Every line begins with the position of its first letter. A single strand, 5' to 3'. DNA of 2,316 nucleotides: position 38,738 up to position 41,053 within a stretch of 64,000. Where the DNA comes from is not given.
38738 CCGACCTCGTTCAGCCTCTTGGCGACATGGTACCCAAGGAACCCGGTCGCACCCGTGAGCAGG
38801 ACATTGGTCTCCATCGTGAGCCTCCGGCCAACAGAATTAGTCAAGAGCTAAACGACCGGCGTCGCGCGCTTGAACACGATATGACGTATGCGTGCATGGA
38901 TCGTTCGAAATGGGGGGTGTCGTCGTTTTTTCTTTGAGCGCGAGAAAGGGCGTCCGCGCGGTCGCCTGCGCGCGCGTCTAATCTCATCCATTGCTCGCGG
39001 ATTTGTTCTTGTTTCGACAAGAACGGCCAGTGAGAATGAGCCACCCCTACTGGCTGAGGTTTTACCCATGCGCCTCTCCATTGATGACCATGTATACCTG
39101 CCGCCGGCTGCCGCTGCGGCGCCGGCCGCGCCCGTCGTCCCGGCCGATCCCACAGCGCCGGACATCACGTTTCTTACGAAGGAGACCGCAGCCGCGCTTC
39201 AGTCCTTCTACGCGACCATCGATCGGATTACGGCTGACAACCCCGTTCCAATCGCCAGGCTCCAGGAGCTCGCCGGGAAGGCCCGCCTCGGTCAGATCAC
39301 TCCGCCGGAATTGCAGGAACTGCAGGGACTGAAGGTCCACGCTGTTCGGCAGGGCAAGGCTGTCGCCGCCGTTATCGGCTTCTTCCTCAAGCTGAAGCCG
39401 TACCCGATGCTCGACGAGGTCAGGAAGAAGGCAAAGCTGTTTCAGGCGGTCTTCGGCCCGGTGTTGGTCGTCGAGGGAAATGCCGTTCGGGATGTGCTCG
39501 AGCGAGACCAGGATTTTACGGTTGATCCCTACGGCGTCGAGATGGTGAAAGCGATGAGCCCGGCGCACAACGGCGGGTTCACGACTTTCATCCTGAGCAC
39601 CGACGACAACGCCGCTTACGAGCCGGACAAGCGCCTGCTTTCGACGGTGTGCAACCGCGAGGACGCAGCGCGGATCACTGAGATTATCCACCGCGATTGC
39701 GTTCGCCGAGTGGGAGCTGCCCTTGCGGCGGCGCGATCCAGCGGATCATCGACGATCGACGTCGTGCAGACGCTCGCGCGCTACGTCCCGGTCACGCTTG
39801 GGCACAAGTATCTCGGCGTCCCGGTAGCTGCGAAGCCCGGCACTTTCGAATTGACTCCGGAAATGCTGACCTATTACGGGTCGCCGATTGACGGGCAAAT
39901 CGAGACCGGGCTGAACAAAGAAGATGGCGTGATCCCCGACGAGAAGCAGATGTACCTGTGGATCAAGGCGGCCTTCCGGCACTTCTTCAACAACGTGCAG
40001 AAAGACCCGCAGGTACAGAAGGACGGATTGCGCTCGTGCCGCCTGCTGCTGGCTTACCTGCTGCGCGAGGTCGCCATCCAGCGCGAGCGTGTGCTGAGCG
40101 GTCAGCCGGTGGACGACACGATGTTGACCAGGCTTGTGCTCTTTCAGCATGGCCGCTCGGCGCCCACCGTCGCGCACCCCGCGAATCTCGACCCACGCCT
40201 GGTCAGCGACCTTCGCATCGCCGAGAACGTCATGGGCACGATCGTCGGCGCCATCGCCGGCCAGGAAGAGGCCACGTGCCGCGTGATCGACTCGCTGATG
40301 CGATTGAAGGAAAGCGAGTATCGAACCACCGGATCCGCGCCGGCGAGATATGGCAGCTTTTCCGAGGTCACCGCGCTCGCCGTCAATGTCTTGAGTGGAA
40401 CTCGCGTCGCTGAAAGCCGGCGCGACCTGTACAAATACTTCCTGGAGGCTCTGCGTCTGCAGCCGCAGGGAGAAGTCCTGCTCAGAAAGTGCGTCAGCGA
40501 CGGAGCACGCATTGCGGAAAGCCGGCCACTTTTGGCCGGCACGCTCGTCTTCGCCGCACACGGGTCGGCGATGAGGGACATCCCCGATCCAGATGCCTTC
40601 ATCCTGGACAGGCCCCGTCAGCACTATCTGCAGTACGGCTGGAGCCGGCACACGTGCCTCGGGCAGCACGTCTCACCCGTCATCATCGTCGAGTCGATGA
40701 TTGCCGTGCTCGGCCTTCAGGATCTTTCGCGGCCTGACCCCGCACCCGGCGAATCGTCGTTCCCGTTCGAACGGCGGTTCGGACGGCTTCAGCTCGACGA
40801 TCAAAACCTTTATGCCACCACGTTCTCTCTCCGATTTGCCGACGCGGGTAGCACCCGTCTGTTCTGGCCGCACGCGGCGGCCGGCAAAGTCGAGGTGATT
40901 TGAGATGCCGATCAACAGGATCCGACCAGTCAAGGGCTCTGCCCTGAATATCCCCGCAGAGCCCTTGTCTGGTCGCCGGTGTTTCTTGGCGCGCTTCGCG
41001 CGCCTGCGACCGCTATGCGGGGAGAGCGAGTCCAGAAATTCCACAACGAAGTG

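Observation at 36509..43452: Atypical P450 translationally coupled to an 828-aa di-heme c protein, divergent from an epimerase / strictosidine-synthase-like pair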

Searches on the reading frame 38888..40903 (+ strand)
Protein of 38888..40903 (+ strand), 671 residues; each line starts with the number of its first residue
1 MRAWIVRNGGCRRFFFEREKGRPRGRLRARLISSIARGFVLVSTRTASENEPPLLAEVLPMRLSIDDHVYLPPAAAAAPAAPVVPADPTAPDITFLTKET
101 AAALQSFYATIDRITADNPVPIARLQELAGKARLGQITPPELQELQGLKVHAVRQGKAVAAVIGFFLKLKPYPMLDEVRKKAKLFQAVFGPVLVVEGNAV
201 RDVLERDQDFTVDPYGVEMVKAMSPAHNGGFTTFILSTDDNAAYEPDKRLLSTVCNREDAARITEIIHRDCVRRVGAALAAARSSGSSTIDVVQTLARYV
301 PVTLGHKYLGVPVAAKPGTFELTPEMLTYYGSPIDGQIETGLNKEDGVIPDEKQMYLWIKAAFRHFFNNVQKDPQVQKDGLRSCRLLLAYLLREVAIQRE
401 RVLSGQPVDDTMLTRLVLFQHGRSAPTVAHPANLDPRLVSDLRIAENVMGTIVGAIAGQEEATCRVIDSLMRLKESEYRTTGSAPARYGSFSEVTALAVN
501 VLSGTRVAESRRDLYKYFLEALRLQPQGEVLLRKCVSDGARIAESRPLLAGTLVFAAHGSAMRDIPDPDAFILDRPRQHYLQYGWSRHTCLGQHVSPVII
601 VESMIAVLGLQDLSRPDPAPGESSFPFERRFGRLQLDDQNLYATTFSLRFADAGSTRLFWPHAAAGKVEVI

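Call 3: search_protein_families(library=pfam, proteins=[window:38888-40903:+], max_evalue=0.01)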
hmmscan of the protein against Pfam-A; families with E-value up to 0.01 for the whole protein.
window:38888-40903:+ (671 aa): 0 families

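Call 4: search_protein_families(library=ncbifam, proteins=[window:38888-40903:+], max_evalue=0.01)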
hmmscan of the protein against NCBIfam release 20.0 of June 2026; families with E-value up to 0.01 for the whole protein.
window:38888-40903:+ (671 aa): 1 family
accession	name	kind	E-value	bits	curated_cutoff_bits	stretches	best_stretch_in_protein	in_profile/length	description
TIGR04458.1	CYP450_TxtE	equivalog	1.1e-05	24.2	500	0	268-340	111-183/403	4-nitrotryptophan synthase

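Call 5: search_protein_families(library=pfam, proteins=[window:38888-40903:+], max_evalue=10)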
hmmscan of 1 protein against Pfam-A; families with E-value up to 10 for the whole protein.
window:38888-40903:+ (671 aa): 0 families

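Call 6: search_solved_structures(query=window:38888-40903:+, max_evalue=1, show_alignments=2)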
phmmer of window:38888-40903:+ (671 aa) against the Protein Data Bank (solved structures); distinct sequences matched with E-value up to 1: 72 (the best 60 are shown).
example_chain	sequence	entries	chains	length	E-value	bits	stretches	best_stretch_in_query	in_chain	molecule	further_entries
9lwe_A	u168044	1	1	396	0.00059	21.7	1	541-611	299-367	P450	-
6gmf_A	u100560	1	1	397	0.00062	21.7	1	520-609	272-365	Putative cytochrome P450 hydroxylase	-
22yx_A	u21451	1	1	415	0.001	20.9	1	551-605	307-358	Cytochrome P450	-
1cpt_A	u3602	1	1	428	0.001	20.9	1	546-616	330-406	CYTOCHROME P450-TERP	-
8euh_A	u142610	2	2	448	0.0012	20.8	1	546-616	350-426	Cytochrome P450-terp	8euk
8eul_A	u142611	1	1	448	0.0012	20.6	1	546-616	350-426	Cytochrome P450-terp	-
7oq6_A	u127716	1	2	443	0.0017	20.2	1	550-601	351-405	Cytochrome P450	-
9eby_A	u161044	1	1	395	0.002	20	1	526-599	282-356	Cytochrome P450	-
8spp_A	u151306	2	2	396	0.002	20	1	526-599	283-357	Cytochrome P450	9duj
9m47_A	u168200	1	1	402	0.002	20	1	527-599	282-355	Cytochrome P450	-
8spc_A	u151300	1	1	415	0.0021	19.9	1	527-599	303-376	Cytochrome P450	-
3wvs_A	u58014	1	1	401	0.0035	19.2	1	549-608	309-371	Putative monooxygenase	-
8rtv_A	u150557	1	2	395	0.0036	19.1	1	548-602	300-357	Cytochrome P450-family protein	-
8u2m_A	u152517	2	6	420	0.0037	19.1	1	520-604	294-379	Cytochrome P450-SU1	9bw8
8u3n_A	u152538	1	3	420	0.0037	19.1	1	520-604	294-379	Cytochrome P450-SU1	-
6f0b_A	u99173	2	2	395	0.0037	19.1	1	547-608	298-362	Cytochrome P450 monooxygenase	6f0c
8ukz_A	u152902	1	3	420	0.0037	19.1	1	520-604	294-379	Cytochrome P450-SU1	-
4z5q_A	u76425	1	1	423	0.0041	18.9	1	536-608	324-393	Cytochrome P450 hydroxylase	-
3aba_A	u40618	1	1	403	0.0043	18.9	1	530-598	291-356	Cytochrome P450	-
3e5j_A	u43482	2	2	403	0.0043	18.9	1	530-598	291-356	Cytochrome P450 (Cytochrome P450 hydroxylase)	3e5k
3e5l_A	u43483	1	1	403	0.0048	18.7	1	530-598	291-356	Cytochrome P450 (Cytochrome P450 hydroxylase)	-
4mm0_A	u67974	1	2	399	0.0084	17.9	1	504-601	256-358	P450-like monooxygenase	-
8u09_A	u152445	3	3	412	0.0091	17.8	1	549-600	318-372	Cytochrome P450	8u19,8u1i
3cv8_A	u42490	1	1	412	0.0097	17.7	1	544-598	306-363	Cytochrome P450-SU1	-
3cv9_A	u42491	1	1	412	0.0097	17.7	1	544-598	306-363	Cytochrome P450-SU1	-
2zby_A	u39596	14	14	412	0.0098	17.7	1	544-598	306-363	Cytochrome P450-SU1 | Vitamin D3 dihydroxylase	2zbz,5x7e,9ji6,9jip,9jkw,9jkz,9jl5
2zbx_A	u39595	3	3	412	0.0098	17.7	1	544-598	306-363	Cytochrome P450-SU1 | Vitamin D3 dihydroxylase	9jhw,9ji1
5d40_A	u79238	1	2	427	0.013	17.3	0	270-338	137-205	P450-like protein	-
7ant_A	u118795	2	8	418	0.018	16.8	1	563-597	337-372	Cytochrome P450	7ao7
5it1_A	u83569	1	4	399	0.019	16.8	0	539-598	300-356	Putative cytochrome P450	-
9g9q_A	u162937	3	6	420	0.02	16.6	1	496-604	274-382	Cytochrome P450 CYP199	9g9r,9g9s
8z9s_A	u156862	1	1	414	0.024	16.4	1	552-600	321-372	Cytochrome P450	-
5l90_A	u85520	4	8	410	0.028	16.2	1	519-621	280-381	Cytochrome P450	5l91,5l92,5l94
8fbc_A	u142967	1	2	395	0.032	16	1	520-598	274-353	Cytochrome P450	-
5d3u_A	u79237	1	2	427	0.044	15.6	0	270-338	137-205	P450-like protein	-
9uyc_A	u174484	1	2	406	0.045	15.5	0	270-338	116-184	Putative P450-like protein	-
1odo_A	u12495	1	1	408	0.045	15.5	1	521-620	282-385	PUTATIVE CYTOCHROME P450 154A1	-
3mgx_A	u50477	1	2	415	0.047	15.4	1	486-600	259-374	Putative P450 monooxygenase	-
8fz8_A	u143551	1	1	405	0.048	15.4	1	539-597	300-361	Cytochrome P450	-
4tpn_A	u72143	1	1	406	0.05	15.3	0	270-338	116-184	Putative P450-like protein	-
4tpo_A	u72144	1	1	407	0.051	15.3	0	270-338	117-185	Putative P450-like protein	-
9ulw_A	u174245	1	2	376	0.053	15.3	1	518-614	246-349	Cytochrome P450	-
4l36_A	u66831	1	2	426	0.059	15.1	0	270-338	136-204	Putative P450-like protein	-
5ysm_A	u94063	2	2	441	0.06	15.1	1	557-597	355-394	Cytochrome P450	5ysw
7wzl_A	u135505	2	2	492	0.065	15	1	517-610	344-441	Putative cytochrome P450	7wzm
2dkk_A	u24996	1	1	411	0.078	14.7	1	539-596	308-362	cytochrome P450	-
2nz5_A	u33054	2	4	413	0.079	14.7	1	539-596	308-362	Cytochrome P450 CYP158A1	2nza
1ue8_A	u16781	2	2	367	0.089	14.5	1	518-605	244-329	367aa long hypothetical cytochrome P450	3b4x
9vgn_A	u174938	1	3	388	0.099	14.4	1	545-595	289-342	Cytochrome P450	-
9vgm_A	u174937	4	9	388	0.1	14.3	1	545-595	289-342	Cytochrome P450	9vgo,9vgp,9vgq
5cje_A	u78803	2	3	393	0.11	14.2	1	538-611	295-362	Cytochrome P450 hydroxylase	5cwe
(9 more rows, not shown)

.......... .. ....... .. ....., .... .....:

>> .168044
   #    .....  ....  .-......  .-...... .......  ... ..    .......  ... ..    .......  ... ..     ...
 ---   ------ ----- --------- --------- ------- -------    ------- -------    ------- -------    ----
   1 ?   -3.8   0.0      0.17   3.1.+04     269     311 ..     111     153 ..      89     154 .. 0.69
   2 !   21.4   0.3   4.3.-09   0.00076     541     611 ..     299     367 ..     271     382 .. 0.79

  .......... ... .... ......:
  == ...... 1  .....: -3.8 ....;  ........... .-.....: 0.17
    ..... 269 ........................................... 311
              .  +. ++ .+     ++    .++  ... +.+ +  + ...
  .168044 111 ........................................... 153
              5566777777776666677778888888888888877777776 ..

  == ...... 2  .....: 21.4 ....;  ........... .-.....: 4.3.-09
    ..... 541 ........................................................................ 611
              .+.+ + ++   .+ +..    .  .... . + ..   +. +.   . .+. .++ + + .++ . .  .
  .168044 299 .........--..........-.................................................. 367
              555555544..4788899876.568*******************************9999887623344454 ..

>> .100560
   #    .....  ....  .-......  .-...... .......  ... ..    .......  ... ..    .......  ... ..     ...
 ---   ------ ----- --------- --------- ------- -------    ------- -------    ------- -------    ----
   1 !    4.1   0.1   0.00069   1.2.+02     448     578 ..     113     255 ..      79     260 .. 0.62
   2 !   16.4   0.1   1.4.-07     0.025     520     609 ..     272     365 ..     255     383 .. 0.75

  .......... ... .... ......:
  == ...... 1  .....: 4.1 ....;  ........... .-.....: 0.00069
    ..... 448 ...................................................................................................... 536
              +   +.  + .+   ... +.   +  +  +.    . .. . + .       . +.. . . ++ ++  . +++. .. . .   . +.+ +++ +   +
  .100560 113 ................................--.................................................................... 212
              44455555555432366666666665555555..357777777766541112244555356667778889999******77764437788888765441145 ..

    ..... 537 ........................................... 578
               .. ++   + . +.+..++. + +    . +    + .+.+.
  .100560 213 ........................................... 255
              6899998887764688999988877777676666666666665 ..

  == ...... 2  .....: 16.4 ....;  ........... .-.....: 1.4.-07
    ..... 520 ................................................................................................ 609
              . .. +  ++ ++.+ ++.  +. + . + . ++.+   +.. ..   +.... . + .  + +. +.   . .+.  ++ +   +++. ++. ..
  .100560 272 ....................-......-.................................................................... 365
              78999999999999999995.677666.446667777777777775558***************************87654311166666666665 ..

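Call 13: find_homologous_proteins(query=window:39068-40900:+, max_evalue=0.001)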
Query window:39068-40900:+ (611 aa): 537 proteins with E <= 0.001 among 8000 candidates; the best 120 are listed.
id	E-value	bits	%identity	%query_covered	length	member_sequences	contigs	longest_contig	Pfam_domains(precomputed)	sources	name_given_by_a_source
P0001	0.0e+0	1371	100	100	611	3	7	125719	-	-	-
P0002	0.0e+0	1274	92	100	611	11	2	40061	-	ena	-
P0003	0.0e+0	1224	88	100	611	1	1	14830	-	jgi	jgi:cytochrome P450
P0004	0.0e+0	1217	88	100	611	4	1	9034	-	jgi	jgi:cytochrome P450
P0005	0.0e+0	1215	88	100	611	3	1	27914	-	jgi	jgi:cytochrome P450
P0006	0.0e+0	1196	87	100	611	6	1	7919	-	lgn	-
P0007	0.0e+0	1195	86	100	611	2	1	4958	-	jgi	jgi:cytochrome P450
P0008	0.0e+0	1194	87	100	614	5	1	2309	-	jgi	-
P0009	0.0e+0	1182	85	100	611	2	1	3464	-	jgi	jgi:cytochrome P450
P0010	0.0e+0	1175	84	100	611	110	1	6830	-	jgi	-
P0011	0.0e+0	1162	83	100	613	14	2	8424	-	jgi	jgi:cytochrome P450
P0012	0.0e+0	1136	83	100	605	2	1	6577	-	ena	-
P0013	0.0e+0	1136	82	100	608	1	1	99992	-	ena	-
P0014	0.0e+0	1135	81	100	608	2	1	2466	-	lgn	-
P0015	0.0e+0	1135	82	100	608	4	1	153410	-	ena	-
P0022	0.0e+0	1129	82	100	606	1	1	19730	-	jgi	jgi:cytochrome P450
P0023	0.0e+0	1129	83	95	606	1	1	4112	-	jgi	jgi:cytochrome P450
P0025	0.0e+0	1127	83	95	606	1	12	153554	-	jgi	jgi:cytochrome P450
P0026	0.0e+0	1127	83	95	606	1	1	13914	-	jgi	jgi:cytochrome P450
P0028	0.0e+0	1127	83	95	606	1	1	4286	-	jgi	jgi:cytochrome P450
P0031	0.0e+0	1126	83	95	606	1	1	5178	-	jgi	jgi:cytochrome P450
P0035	0.0e+0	1125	81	100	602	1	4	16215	-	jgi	jgi:cytochrome P450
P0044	0.0e+0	1121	81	100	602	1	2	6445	-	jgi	jgi:cytochrome P450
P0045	0.0e+0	1121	82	100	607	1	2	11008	-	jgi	jgi:cytochrome P450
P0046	0.0e+0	1121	81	100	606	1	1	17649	-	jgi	jgi:cytochrome P450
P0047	0.0e+0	1121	81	100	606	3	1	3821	-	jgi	jgi:cytochrome P450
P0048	0.0e+0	1120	81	100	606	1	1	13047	-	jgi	jgi:cytochrome P450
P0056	0.0e+0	1119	81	100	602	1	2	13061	-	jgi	jgi:cytochrome P450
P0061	0.0e+0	1118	81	100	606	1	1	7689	-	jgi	jgi:cytochrome P450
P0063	0.0e+0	1118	81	100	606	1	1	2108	-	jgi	jgi:cytochrome P450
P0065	0.0e+0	1117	81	100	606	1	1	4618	-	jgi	jgi:cytochrome P450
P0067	0.0e+0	1113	81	100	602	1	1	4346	-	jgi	jgi:cytochrome P450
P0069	0.0e+0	1112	84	96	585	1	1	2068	-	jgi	jgi:cytochrome P450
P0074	0.0e+0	1105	80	100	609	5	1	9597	-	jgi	jgi:cytochrome P450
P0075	0.0e+0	1105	81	100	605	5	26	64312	-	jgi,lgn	jgi:cytochrome P450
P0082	0.0e+0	1086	80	100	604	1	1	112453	-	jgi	jgi:cytochrome P450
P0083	0.0e+0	1085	79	100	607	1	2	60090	-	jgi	jgi:cytochrome P450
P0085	0.0e+0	1082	79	100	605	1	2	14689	-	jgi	jgi:cytochrome P450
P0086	0.0e+0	1076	79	98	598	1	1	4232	-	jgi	jgi:cytochrome P450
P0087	0.0e+0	1075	79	98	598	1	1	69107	-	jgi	jgi:cytochrome P450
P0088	0.0e+0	1075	79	95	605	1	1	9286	-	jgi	jgi:cytochrome P450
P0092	0.0e+0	1047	78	96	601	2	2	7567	-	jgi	jgi:cytochrome P450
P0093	0.0e+0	1042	92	82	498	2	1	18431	-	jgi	jgi:cytochrome P450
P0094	0.0e+0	1041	83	89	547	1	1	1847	-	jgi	jgi:cytochrome P450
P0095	0.0e+0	1034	76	100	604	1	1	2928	-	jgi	jgi:cytochrome P450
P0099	0.0e+0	1024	74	100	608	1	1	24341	-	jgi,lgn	jgi:cytochrome P450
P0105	0.0e+0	1017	77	93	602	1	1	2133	-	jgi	jgi:cytochrome P450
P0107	0.0e+0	1015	75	98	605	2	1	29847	-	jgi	jgi:cytochrome P450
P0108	0.0e+0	1015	73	100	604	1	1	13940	PF00067.28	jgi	jgi:cytochrome P450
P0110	0.0e+0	1013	74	96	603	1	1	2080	-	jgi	jgi:cytochrome P450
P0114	0.0e+0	1010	73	100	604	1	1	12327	-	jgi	jgi:cytochrome P450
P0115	1.5e-298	1010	73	99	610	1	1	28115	-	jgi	jgi:cytochrome P450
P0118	4.7e-298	1008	74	98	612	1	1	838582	-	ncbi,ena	-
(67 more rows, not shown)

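Call 15: find_encoding_contigs(protein=P0118, flank=10000, max_places=3)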
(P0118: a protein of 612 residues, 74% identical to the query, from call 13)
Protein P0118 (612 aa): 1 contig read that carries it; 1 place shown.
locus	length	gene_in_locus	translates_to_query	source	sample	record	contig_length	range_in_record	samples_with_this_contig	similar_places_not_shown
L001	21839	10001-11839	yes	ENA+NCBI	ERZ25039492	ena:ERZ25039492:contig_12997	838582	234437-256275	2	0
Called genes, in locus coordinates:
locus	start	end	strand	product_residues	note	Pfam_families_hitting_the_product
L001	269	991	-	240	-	PF13442:Cytochrome_CBB3 (weak)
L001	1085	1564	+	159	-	-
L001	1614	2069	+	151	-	PF01475:FUR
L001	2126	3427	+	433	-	PF17408:MCD_N, PF05292:MCD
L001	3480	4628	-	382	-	PF22494:choice_anch_I (faint), PF10282:Lactonase (faint), PF23749:DUF7165 (faint)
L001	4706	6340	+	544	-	PF02776:TPP_enzyme_N, PF00205:TPP_enzyme_M, PF02775:TPP_enzyme_C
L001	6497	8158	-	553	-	PF01011:PQQ, PF13360:PQQ_2, PF01011:PQQ, PF13360:PQQ_2, PF13570:Beta-prop_ACSF4 (weak)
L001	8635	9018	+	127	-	-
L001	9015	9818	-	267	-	PF00903:Glyoxalase, PF18029:Glyoxalase_6, PF22677:Ble-like_N (faint), PF00903:Glyoxalase, PF18029:Glyoxalase_6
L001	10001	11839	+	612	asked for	-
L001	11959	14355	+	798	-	PF21419:RoxA-like_Cyt-c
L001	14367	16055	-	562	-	PF05569:Peptidase_M56, PF22599:SecDF_P1_head, PF03544:TonB_C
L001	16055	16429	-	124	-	PF03965:Penicillinase_R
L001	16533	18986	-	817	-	PF12704:MacB_PCD, PF02687:FtsX, PF12704:MacB_PCD, PF02687:FtsX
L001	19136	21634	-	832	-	PF12704:MacB_PCD, PF02687:FtsX, PF12704:MacB_PCD, PF02687:FtsX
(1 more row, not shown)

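Call 24: search_protein_representatives(protein=window:39068-40900:+)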
Query: 611 residues. Proteins with E-value up to 0.001 (for the whole library): 703; up to 1e-10: 283; up to 1e-30: 79. The best 150 are listed.
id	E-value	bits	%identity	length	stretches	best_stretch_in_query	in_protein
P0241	1.7e-204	697.2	57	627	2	271-600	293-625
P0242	2.9e-162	557.8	69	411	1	12-372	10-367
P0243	7.5e-139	480.5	50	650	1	21-601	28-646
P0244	7.1e-129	447.6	66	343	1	163-486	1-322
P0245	2.2e-127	442.6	72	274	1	233-506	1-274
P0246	1.2e-123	430.3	70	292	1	295-601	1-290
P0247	5.0e-117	408.4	50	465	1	27-459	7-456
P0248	3.1e-112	392.6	79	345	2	266-478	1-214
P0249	1.4e-111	390.4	65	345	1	266-567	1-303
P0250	4.7e-111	388.7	62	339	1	57-372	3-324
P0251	1.2e-110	387.4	84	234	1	215-423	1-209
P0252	9.6e-102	358.0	61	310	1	24-297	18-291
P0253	6.9e-92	325.4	76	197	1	119-308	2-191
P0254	1.6e-87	311.0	71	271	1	63-264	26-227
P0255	2.6e-87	310.3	60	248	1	13-250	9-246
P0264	3.5e-68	247.2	42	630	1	94-603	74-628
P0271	1.7e-60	221.8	39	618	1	86-559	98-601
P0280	2.5e-54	201.4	40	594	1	96-550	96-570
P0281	8.1e-54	199.7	40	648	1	88-585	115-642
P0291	7.3e-48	180.1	35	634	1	94-563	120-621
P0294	1.1e-45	172.8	42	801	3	283-428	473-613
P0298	1.7e-44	168.9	40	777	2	289-588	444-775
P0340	3.5e-24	101.9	36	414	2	291-563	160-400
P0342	1.3e-23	100.0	37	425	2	290-569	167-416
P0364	3.9e-20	88.5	30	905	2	289-568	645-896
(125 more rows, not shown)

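Call 25: search_protein_families(library=pfam, proteins=[P0241, P0243, P0264, P0271, P0291, P0294, P0298, P0340, P0342, P0364], max_evalue=0.01)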
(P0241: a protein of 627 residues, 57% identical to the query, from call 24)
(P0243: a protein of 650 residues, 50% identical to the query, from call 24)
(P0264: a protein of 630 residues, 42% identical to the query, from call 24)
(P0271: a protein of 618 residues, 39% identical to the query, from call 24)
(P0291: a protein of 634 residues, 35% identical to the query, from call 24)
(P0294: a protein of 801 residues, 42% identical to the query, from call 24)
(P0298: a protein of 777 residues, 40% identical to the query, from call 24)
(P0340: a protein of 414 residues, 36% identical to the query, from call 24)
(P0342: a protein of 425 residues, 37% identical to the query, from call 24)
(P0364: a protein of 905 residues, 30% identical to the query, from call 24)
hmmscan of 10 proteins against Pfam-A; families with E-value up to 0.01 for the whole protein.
P0241 (627 aa): 1 family
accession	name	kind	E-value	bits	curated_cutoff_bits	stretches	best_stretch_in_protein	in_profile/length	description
PF00067.27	p450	-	0.0032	16.7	22.8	0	485-573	330-429/462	Cytochrome P450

P0243 (650 aa): 0 families

P0264 (630 aa): 0 families

P0271 (618 aa): 1 family
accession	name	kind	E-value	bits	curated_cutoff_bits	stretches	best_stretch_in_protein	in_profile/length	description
PF00067.27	p450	-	4e-13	49.4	22.8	1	347-587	195-426/462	Cytochrome P450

P0291 (634 aa): 1 family
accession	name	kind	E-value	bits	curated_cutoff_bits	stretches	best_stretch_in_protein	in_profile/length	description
PF00067.27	p450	-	2.3e-08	33.7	22.8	1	497-607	328-430/462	Cytochrome P450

P0294 (801 aa): 0 families

P0298 (777 aa): 1 family
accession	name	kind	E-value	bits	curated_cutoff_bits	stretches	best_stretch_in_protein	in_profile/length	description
PF00067.27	p450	-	0.001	18.4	22.8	1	619-735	330-432/462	Cytochrome P450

P0340 (414 aa): 1 family
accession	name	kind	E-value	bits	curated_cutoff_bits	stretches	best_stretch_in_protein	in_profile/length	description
PF00067.27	p450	-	5.1e-22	78.7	22.8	1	208-378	237-422/462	Cytochrome P450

P0342 (425 aa): 1 family
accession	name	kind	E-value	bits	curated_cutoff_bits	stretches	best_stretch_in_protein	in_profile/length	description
PF00067.27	p450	-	1.9e-11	43.8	22.8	1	210-394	222-430/462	Cytochrome P450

P0364 (905 aa): 3 families
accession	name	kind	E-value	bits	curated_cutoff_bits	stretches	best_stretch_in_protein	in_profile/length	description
PF00067.27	p450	-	2e-11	43.8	22.8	1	786-868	329-421/462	Cytochrome P450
PF21105.3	DyP_N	-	1.5e-09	38.6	27.5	1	6-145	1-149/163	DyP dimeric alpha+beta barrel domain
PF20628.3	Dyp_perox_C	-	2e-07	31.4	20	1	278-382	77-140/166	Dyp-type peroxidase, C-terminal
